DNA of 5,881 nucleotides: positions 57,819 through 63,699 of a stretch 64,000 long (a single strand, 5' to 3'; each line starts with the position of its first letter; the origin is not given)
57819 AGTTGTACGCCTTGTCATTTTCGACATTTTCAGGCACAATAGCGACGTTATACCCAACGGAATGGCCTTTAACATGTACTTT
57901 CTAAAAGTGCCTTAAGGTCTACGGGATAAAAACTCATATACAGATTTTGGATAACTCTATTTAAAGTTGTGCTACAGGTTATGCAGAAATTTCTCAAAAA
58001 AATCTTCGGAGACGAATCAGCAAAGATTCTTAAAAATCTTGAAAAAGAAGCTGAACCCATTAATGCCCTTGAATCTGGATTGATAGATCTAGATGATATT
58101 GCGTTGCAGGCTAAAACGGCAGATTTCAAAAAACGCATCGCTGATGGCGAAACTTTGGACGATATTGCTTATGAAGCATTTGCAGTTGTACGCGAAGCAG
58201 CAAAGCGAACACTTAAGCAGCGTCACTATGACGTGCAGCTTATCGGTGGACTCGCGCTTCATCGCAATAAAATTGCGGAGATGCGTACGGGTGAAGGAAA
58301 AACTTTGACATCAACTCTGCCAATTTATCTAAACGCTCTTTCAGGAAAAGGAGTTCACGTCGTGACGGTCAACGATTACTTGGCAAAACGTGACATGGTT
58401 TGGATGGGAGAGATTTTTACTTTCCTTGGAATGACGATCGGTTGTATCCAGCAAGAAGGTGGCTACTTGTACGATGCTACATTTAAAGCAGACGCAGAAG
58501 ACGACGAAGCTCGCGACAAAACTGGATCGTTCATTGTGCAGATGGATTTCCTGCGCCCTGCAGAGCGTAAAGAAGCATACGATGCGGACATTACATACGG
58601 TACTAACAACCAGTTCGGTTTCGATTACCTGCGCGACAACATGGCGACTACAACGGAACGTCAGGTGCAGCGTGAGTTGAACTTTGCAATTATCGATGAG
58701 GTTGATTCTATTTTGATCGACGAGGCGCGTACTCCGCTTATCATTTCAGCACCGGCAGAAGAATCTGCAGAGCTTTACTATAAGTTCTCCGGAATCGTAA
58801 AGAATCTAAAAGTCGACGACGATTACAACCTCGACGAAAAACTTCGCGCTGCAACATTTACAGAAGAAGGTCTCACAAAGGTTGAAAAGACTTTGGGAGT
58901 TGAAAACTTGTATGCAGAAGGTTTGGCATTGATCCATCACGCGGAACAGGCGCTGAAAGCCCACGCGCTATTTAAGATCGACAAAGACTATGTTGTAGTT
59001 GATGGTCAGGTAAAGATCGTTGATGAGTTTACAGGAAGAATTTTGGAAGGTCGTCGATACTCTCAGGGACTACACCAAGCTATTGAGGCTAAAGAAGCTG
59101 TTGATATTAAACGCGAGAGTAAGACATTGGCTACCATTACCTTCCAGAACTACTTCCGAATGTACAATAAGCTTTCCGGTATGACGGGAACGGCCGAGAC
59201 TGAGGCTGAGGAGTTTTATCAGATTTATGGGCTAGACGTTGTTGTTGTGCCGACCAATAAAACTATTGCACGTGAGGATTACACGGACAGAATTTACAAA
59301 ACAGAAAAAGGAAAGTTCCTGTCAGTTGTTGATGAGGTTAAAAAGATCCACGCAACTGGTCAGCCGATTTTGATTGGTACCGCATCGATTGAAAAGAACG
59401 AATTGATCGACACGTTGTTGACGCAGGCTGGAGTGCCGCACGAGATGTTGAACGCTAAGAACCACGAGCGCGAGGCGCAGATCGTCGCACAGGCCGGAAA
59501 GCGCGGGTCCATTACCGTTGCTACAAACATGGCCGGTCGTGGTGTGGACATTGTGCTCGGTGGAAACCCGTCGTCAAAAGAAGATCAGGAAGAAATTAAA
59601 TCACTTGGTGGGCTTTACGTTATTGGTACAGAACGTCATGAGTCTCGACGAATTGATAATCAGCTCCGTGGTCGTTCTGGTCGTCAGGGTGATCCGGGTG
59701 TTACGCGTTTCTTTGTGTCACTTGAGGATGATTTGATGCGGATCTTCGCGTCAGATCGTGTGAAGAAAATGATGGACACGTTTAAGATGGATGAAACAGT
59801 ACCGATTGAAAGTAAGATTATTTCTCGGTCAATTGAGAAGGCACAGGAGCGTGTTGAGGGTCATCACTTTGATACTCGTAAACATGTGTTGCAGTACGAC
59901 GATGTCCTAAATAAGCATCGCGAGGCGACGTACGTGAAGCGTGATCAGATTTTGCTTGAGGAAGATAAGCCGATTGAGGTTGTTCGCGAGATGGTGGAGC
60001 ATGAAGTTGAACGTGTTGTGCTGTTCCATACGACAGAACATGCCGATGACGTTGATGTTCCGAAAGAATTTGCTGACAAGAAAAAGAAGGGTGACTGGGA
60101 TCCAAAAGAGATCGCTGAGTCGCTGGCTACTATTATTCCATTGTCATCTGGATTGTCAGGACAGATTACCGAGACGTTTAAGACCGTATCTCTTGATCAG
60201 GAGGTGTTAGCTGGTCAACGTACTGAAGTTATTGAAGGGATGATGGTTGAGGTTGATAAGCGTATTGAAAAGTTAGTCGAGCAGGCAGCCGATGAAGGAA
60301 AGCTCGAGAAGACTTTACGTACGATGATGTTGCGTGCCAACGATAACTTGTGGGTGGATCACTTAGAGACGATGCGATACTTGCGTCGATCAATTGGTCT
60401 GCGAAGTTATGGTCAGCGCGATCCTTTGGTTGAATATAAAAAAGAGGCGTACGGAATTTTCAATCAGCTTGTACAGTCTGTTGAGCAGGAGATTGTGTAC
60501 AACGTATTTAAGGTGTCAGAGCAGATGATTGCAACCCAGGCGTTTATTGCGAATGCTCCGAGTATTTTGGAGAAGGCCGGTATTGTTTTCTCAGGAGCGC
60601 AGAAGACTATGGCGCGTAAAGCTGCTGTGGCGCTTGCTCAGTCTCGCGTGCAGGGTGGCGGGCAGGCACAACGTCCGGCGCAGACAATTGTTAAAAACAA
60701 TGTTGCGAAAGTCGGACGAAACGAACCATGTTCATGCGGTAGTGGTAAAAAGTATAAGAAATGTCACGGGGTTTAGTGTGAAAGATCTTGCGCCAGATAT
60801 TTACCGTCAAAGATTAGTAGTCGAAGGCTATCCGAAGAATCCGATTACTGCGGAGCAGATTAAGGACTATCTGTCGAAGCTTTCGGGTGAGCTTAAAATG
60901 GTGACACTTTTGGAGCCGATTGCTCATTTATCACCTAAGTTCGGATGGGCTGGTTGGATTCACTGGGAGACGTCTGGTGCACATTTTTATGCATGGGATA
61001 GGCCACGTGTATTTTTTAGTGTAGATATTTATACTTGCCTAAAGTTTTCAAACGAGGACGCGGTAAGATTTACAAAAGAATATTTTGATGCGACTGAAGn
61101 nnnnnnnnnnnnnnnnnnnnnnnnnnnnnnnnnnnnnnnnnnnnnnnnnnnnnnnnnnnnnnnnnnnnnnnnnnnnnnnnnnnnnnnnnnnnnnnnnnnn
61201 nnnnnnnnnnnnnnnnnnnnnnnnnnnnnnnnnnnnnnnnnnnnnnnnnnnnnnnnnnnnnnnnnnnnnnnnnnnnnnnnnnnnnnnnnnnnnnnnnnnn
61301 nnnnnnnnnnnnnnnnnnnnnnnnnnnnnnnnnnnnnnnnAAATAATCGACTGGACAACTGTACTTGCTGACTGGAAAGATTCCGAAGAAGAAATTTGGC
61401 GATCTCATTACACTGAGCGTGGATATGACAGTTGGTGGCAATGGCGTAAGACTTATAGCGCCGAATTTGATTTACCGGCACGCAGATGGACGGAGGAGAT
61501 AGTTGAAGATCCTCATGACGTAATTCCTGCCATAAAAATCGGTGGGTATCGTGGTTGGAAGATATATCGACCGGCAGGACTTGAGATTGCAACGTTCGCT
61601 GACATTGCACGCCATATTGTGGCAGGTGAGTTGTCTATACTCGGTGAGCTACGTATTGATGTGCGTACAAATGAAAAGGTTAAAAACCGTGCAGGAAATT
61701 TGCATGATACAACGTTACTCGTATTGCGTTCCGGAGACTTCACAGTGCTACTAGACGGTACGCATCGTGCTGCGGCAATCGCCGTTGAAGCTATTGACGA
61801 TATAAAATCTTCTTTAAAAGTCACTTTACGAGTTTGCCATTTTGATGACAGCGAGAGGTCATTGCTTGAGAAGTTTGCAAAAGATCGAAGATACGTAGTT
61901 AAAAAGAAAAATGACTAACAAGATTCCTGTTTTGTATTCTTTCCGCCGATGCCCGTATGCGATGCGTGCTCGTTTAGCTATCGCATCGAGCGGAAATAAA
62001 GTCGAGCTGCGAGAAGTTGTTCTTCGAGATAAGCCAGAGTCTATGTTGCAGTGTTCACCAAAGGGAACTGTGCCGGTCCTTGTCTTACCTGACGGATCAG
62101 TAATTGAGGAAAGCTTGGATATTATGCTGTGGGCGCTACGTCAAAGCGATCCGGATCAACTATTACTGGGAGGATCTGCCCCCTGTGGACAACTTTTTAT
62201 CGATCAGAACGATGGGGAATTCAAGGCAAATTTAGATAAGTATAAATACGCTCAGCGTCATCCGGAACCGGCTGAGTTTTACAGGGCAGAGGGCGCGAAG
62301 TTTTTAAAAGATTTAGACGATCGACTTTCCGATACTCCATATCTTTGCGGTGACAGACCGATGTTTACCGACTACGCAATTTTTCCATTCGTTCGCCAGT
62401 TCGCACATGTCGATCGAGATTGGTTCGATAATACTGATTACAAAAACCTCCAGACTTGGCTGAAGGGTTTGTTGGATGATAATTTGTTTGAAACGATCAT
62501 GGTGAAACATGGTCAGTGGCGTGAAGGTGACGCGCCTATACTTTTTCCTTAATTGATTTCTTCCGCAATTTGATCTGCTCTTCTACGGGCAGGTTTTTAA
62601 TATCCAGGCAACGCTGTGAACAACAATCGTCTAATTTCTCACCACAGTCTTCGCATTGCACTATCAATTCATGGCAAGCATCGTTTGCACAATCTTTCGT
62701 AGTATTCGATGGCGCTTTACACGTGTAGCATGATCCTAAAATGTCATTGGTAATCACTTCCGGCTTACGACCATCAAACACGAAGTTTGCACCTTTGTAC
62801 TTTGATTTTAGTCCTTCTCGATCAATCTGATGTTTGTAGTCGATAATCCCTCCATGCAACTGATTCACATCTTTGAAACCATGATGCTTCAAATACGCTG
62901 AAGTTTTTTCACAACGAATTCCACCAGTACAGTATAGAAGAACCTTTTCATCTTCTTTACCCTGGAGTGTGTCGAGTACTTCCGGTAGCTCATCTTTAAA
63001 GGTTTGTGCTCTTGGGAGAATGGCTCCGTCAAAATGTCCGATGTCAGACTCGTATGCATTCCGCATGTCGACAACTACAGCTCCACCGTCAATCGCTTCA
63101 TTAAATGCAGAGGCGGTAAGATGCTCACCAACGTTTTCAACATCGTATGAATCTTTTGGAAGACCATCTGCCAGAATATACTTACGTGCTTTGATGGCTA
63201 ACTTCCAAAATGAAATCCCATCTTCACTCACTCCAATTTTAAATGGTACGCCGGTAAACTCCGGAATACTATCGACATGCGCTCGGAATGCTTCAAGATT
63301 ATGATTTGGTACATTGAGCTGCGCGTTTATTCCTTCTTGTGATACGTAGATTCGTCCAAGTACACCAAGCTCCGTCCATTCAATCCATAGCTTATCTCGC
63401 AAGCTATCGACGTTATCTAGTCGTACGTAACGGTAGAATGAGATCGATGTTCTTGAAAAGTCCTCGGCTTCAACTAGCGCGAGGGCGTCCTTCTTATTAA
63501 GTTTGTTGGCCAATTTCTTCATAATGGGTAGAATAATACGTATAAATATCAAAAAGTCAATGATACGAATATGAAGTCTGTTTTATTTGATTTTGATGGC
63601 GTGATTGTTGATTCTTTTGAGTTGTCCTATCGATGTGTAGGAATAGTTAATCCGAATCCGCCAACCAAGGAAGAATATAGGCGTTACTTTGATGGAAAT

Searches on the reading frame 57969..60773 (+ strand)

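Call 37: search_protein_families(library=pfam, proteins=[window:57969-60773:+], max_evalue=0.00001)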
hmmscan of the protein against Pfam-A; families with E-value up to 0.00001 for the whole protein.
window:57969-60773:+ (935 aa): 5 families
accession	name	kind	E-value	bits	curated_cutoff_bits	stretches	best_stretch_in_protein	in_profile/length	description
PF07517.20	SecA_DEAD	-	2.4e-123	411.4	24.6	1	9-416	1-289/290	SecA DEAD-like domain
PF21090.3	P-loop_SecA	-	1e-79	267.4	27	2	433-539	2-108/205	SecA P-loop domain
PF07516.18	SecA_SW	-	2.3e-52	178.4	26.7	1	612-849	1-199/200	SecA Wing and Scaffold domain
PF01043.26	SecA_PP_bind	-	9.6e-40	136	23.5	1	266-373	2-110/110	SecA preprotein cross-linking domain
PF02810.21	SEC-C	-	6.6e-08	32.7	20.4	1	917-934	1-18/19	SEC-C motif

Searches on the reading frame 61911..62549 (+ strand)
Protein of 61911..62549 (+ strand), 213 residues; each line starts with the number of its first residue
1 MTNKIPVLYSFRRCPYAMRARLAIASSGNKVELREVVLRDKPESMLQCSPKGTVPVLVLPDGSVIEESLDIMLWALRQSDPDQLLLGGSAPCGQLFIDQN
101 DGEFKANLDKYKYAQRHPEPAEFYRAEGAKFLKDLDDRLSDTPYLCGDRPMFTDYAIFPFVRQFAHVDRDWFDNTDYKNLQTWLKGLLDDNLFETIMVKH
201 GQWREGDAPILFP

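Call 37: search_protein_families(library=pfam, proteins=[window:61911-62549:+], max_evalue=0.00001)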
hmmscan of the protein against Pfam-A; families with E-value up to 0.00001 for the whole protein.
window:61911-62549:+ (213 aa): 4 families
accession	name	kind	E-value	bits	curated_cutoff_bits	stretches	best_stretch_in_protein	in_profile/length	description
PF13417.12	GST_N_3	-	1.7e-16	60.7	22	1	8-78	1-70/75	Glutathione S-transferase, N-terminal domain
PF13409.12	GST_N_2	-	1.2e-13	51.9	25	1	14-75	2-67/70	Glutathione S-transferase, N-terminal domain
PF13410.11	GST_C_2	-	1.6e-11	44.5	24.9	1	125-185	8-68/69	Glutathione S-transferase, C-terminal domain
PF02798.26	GST_N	-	3.4e-07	30.9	20.9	1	8-72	5-71/76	Glutathione S-transferase, N-terminal domain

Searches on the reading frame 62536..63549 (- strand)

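Call 37: search_protein_families(library=pfam, proteins=[window:62536-63549:-], max_evalue=0.00001)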
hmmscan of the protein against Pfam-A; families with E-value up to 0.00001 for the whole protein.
window:62536-63549:- (337 aa): 3 families
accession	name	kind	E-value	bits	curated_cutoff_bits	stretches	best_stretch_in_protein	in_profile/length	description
PF17773.7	UPF0176_N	-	1.1e-21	77.4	26.2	1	35-125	3-92/92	UPF0176 acylphosphatase like domain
PF12368.13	Rhodanese_C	-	2.1e-17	63.6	26.9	1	252-314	1-65/66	Rhodanase C-terminal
PF00581.25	Rhodanese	-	3.8e-10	40.6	22.2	1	146-239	2-100/102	Rhodanese-like domain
